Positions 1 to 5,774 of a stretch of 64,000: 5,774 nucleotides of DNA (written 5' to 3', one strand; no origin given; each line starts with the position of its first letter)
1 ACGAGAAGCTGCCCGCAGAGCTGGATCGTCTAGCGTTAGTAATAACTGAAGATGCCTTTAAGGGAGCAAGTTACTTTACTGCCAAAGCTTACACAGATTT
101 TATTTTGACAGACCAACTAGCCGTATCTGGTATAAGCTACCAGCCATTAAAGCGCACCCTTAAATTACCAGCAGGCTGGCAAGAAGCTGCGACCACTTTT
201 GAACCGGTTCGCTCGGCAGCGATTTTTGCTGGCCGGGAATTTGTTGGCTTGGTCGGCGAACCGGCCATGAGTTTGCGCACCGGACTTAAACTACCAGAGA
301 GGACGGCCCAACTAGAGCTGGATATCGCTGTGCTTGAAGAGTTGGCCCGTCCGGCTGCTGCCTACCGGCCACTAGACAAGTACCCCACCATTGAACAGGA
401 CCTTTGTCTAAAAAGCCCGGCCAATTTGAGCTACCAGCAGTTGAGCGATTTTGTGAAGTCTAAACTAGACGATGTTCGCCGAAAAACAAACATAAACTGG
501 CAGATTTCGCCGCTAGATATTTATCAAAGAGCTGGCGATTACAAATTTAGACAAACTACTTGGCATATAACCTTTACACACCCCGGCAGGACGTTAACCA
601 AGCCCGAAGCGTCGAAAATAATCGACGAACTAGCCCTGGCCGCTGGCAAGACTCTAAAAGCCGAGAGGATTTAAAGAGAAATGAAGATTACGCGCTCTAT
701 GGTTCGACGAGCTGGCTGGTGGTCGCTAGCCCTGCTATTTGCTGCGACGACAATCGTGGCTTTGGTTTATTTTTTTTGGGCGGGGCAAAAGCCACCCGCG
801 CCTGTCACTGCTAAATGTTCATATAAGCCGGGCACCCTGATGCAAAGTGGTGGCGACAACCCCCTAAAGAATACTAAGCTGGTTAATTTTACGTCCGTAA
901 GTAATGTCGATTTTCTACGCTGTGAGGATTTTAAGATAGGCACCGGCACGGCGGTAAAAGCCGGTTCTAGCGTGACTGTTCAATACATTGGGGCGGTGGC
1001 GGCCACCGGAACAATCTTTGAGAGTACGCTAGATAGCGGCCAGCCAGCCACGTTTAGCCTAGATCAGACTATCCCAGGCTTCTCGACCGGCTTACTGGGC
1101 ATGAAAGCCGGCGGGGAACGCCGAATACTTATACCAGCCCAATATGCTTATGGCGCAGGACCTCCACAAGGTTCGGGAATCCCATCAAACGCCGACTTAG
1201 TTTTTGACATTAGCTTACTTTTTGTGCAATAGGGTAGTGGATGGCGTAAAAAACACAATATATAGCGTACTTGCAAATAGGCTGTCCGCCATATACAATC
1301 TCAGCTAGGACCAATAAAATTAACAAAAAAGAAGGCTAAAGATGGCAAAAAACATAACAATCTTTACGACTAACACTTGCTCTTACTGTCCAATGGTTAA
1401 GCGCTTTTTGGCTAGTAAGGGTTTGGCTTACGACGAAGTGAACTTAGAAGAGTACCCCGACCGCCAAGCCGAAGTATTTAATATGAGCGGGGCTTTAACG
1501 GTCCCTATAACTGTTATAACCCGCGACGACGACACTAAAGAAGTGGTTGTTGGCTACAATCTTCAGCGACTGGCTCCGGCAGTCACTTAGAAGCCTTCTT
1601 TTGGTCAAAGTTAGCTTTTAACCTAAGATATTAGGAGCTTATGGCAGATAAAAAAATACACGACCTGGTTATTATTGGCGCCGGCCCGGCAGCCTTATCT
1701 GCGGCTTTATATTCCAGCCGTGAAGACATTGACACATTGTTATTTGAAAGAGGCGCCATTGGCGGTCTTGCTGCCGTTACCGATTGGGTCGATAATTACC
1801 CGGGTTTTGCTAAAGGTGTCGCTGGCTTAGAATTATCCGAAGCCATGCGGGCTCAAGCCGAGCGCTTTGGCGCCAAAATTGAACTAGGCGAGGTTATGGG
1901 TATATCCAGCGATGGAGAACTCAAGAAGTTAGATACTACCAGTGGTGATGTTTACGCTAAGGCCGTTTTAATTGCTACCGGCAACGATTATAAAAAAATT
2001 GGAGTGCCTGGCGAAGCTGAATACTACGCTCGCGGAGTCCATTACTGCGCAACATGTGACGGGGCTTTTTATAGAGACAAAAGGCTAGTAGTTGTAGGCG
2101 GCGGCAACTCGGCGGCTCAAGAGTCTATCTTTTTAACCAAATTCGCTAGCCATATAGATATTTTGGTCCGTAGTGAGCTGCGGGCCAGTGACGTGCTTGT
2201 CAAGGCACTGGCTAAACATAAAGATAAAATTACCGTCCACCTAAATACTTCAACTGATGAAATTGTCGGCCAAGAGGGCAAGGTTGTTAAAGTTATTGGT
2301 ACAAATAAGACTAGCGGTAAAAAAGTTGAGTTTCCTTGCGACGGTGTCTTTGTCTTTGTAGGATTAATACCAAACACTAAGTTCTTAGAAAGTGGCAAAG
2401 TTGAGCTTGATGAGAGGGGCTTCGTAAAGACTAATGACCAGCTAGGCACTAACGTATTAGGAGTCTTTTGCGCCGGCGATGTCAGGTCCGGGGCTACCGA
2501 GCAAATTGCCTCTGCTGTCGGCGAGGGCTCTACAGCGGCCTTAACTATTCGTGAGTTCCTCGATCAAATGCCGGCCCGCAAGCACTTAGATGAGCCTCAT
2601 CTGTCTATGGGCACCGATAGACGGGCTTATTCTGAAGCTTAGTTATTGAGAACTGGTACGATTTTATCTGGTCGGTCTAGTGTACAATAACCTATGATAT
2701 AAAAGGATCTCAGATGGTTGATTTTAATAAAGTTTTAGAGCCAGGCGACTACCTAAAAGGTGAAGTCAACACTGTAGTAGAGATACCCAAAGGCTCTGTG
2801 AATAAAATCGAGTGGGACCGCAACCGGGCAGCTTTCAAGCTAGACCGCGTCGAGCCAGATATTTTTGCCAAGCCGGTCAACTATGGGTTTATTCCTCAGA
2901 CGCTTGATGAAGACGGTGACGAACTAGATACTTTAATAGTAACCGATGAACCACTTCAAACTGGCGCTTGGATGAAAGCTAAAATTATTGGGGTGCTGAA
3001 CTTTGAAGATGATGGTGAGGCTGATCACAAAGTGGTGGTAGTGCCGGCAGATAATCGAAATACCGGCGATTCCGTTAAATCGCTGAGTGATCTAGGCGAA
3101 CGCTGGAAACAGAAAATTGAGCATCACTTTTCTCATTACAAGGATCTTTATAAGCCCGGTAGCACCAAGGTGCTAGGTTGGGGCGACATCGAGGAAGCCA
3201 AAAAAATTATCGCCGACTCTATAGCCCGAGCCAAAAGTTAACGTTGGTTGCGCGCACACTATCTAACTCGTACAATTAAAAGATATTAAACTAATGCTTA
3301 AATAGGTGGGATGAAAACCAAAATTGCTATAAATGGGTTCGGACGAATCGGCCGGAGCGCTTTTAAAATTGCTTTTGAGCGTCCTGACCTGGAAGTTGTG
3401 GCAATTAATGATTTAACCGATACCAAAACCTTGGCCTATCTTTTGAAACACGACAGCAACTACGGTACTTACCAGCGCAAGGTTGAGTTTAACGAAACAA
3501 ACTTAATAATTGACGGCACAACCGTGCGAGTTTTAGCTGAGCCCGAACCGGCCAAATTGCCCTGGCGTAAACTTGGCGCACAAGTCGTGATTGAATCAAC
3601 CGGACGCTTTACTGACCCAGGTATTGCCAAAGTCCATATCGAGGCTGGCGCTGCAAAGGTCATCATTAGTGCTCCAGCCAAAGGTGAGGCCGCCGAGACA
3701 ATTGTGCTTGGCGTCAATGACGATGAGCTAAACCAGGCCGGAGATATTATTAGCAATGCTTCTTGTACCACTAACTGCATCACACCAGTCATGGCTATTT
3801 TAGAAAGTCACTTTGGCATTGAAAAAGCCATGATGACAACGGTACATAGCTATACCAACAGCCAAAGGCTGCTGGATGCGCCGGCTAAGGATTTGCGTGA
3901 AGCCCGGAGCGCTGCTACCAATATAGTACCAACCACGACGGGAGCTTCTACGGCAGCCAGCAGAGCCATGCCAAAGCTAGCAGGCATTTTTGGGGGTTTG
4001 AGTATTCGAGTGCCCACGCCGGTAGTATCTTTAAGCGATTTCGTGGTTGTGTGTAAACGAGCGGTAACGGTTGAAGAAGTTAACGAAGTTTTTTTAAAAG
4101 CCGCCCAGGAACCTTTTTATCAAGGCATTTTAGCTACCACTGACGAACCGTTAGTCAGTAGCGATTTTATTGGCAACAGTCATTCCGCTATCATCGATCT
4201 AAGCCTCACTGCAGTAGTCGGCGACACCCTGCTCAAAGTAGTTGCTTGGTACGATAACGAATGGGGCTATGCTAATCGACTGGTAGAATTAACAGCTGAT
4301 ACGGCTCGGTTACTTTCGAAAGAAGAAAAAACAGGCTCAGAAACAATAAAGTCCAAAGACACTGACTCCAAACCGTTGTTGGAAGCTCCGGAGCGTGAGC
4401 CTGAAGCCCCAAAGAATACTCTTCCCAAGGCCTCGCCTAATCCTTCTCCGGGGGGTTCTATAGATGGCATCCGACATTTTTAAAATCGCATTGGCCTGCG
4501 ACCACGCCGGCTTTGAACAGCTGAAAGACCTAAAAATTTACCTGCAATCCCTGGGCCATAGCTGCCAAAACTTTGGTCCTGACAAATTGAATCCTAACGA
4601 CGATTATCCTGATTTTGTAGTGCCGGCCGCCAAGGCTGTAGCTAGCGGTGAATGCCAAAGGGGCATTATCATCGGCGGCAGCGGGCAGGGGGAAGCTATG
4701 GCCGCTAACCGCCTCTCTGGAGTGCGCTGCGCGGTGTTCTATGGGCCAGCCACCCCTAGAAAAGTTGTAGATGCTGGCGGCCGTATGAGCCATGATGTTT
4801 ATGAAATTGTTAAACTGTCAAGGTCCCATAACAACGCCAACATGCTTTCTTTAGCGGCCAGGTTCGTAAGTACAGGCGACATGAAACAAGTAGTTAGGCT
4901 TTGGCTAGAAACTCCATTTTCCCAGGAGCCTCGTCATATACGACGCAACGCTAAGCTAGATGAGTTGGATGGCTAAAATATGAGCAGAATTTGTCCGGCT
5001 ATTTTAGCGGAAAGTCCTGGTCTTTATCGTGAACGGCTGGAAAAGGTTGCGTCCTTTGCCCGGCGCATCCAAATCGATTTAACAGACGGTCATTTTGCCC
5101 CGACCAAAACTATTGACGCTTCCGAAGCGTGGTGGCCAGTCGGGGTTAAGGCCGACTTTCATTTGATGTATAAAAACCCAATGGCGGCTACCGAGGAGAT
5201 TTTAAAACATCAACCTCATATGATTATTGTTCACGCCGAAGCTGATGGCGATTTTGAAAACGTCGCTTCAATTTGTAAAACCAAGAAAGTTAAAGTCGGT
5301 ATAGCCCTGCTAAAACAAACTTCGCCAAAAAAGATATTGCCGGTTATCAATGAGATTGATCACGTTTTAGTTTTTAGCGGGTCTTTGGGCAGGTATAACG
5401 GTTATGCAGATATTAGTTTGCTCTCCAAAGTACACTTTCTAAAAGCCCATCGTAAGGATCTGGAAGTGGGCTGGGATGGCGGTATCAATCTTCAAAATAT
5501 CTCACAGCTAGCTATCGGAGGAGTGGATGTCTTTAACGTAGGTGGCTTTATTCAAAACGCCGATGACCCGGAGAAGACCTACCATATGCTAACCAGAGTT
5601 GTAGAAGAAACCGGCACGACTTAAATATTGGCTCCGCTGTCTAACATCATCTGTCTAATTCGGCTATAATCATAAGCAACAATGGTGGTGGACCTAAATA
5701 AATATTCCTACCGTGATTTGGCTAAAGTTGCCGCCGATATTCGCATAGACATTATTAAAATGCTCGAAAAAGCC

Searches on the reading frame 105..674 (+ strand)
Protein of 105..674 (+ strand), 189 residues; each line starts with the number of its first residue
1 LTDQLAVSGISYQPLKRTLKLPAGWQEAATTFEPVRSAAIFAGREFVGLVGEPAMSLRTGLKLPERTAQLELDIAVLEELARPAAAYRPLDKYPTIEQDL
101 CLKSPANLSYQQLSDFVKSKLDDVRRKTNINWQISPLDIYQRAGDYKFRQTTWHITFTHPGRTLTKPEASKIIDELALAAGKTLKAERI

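Call 17: search_protein_families(library=pfam, proteins=[window:105-674:+], max_evalue=0.0001)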
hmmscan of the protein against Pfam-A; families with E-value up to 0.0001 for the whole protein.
window:105-674:+ (189 aa): 1 family
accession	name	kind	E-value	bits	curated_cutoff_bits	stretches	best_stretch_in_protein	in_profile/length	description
PF03147.19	FDX-ACB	-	4.1e-06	27.6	31.1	1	92-187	2-92/94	Ferredoxin-fold anticodon binding domain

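Call 37: find_encoding_contigs(protein=window:105-674:+, flank=10000, max_places=4)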
Protein window:105-674:+ (189 aa): no gene with exactly this product is on record in the collection.

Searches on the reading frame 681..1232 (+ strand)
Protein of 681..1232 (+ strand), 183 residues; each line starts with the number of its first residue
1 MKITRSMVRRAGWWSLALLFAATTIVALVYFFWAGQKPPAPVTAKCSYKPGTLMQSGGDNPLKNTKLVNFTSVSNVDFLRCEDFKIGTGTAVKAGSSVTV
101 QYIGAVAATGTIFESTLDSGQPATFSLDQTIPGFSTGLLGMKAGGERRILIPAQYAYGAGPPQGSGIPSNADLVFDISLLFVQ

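Call 17: search_protein_families(library=pfam, proteins=[window:681-1232:+], max_evalue=0.0001)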
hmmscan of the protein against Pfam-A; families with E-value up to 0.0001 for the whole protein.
window:681-1232:+ (183 aa): 1 family
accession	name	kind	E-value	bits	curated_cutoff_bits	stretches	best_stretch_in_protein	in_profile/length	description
PF00254.34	FKBP_C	-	2.2e-24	86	21.1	1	91-180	4-94/94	FKBP-type peptidyl-prolyl cis-trans isomerase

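Call 66: find_encoding_contigs(protein=window:681-1232:+, flank=10000, max_places=2)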
Protein window:681-1232:+ (183 aa): 2 contigs read that carry it; 1 place shown.
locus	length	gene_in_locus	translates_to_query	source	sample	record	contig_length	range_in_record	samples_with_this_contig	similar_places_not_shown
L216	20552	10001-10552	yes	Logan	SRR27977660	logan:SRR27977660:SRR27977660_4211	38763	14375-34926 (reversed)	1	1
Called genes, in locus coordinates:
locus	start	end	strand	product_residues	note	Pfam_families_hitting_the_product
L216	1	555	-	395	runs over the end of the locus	PF07992:Pyr_redox_2, PF13454:NAD_binding_9 (faint), PF00070:Pyr_redox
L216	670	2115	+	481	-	PF07690:MFS_1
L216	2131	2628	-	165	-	PF01475:FUR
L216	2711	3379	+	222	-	PF02535:Zip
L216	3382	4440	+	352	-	PF02646:RmuC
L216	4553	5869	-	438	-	PF22422:MGH1-like_GH, PF01204:Trehalase, PF03200:Glyco_hydro_63 (weak)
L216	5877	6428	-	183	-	PF15891:Nuc_deoxyri_tr2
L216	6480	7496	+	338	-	PF02912:Phe_tRNA-synt_N (weak), PF01409:tRNA-synt_2d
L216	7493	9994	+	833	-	PF01588:tRNA_bind, PF03483:B3_4, PF03484:B5, PF17759:tRNA_synthFbeta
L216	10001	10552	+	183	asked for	PF00254:FKBP_C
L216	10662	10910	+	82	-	PF00462:Glutaredoxin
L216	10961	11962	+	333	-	PF01266:DAO (faint), PF07992:Pyr_redox_2, PF13434:Lys_Orn_oxgnase (faint), PF13738:Pyr_redox_3, PF00070:Pyr_redox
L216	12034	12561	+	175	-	PF00719:Pyrophosphatase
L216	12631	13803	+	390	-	PF00044:Gp_dh_N, PF02800:Gp_dh_C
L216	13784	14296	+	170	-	PF02502:LacAB_rpiB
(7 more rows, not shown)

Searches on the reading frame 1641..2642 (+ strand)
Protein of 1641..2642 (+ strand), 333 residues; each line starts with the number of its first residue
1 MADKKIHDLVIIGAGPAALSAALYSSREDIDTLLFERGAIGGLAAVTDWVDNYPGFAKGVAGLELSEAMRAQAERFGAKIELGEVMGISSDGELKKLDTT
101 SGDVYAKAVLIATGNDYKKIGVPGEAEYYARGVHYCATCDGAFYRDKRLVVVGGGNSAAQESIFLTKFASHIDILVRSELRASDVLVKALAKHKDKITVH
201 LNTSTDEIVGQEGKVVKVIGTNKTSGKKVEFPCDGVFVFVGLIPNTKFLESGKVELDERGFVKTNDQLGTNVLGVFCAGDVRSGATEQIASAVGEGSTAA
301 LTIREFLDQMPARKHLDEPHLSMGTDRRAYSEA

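Call 6: search_protein_families(library=pfam, proteins=[window:1641-2642:+])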
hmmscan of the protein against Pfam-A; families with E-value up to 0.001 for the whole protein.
window:1641-2642:+ (333 aa): 8 families
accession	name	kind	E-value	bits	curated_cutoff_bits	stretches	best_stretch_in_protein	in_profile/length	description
PF07992.20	Pyr_redox_2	-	5.6e-46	157.7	26.1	1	8-296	2-291/291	Pyridine nucleotide-disulphide oxidoreductase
PF13738.12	Pyr_redox_3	-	1.6e-23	83.9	30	1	65-279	83-305/305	Pyridine nucleotide-disulphide oxidoreductase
PF00070.33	Pyr_redox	-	6.2e-10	39.9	22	1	148-219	1-78/82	Pyridine nucleotide-disulphide oxidoreductase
PF01266.30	DAO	-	5.9e-07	29.8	27.9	0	64-118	150-207/353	FAD dependent oxidoreductase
PF13434.12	Lys_Orn_oxgnase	-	2e-05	24.4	21.3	0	5-37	1-34/339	L-lysine 6-monooxygenase/L-ornithine 5-monooxygenase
PF00890.30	FAD_binding_2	-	8.6e-05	22.3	20.4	0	8-39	1-32/414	FAD binding domain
PF13450.12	NAD_binding_8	-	0.00017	22.3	21.9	1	11-44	1-35/68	NAD(P)-binding Rossmann-like domain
PF12831.13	FAD_oxidored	-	0.00027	20.8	27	1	8-45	1-39/416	FAD dependent oxidoreductase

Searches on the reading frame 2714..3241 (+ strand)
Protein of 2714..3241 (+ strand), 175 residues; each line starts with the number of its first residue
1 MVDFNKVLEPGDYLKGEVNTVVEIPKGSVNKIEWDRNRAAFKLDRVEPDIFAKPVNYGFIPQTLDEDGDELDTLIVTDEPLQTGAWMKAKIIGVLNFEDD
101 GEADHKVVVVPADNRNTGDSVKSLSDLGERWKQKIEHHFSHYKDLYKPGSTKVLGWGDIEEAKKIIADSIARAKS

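Call 17: search_protein_families(library=pfam, proteins=[window:2714-3241:+], max_evalue=0.0001)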
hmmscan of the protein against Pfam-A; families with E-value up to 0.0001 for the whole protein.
window:2714-3241:+ (175 aa): 1 family
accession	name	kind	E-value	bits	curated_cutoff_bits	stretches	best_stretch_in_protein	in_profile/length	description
PF00719.24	Pyrophosphatase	-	9.5e-47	159.1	23.5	1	21-173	2-152/153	Inorganic pyrophosphatase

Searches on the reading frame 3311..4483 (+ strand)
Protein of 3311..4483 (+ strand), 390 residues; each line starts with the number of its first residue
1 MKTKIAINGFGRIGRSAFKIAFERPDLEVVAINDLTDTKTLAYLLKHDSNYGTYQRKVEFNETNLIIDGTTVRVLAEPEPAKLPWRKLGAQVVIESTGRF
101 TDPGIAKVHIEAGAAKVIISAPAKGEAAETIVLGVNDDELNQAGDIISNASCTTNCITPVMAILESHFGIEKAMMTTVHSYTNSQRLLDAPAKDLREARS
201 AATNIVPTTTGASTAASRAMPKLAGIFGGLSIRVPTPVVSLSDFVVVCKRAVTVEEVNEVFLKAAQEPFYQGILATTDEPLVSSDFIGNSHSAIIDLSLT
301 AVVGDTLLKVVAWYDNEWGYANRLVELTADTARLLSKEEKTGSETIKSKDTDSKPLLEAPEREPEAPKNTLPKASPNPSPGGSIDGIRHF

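Call 6: search_protein_families(library=pfam, proteins=[window:3311-4483:+])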
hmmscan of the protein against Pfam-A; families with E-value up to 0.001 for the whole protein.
window:3311-4483:+ (390 aa): 3 families
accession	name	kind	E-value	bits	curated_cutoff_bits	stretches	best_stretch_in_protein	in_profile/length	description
PF02800.25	Gp_dh_C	-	5.2e-54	182.5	24.4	1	157-314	1-158/158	Glyceraldehyde 3-phosphate dehydrogenase, C-terminal domain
PF00044.30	Gp_dh_N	-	3.8e-37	127.1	31.7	1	4-102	2-100/101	Glyceraldehyde 3-phosphate dehydrogenase, NAD binding domain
PF01113.26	DapB_N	-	0.00057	20.4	25.6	0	4-119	2-120/124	Dihydrodipicolinate reductase, N-terminus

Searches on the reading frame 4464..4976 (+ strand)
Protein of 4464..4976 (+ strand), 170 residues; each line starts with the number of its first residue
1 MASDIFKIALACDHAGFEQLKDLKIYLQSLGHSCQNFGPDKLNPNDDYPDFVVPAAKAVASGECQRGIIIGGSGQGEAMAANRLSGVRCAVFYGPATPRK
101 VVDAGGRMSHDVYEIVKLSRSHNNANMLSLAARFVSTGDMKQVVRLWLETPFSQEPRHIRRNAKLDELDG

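Call 17: search_protein_families(library=pfam, proteins=[window:4464-4976:+], max_evalue=0.0001)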
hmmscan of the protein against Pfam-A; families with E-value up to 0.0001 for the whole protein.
window:4464-4976:+ (170 aa): 1 family
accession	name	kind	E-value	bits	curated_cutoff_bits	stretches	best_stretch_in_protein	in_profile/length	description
PF02502.23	LacAB_rpiB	-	3.2e-39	134.5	24.7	2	8-95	1-87/138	Ribose/Galactose Isomerase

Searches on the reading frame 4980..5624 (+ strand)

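Call 17: search_protein_families(library=pfam, proteins=[window:4980-5624:+], max_evalue=0.0001)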
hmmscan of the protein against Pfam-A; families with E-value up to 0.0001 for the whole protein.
window:4980-5624:+ (214 aa): 1 family
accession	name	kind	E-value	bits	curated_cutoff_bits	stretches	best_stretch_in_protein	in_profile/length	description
PF00834.25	Ribul_P_3_epim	-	2.6e-22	79.6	21.1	1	4-188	2-194/198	Ribulose-phosphate 3 epimerase family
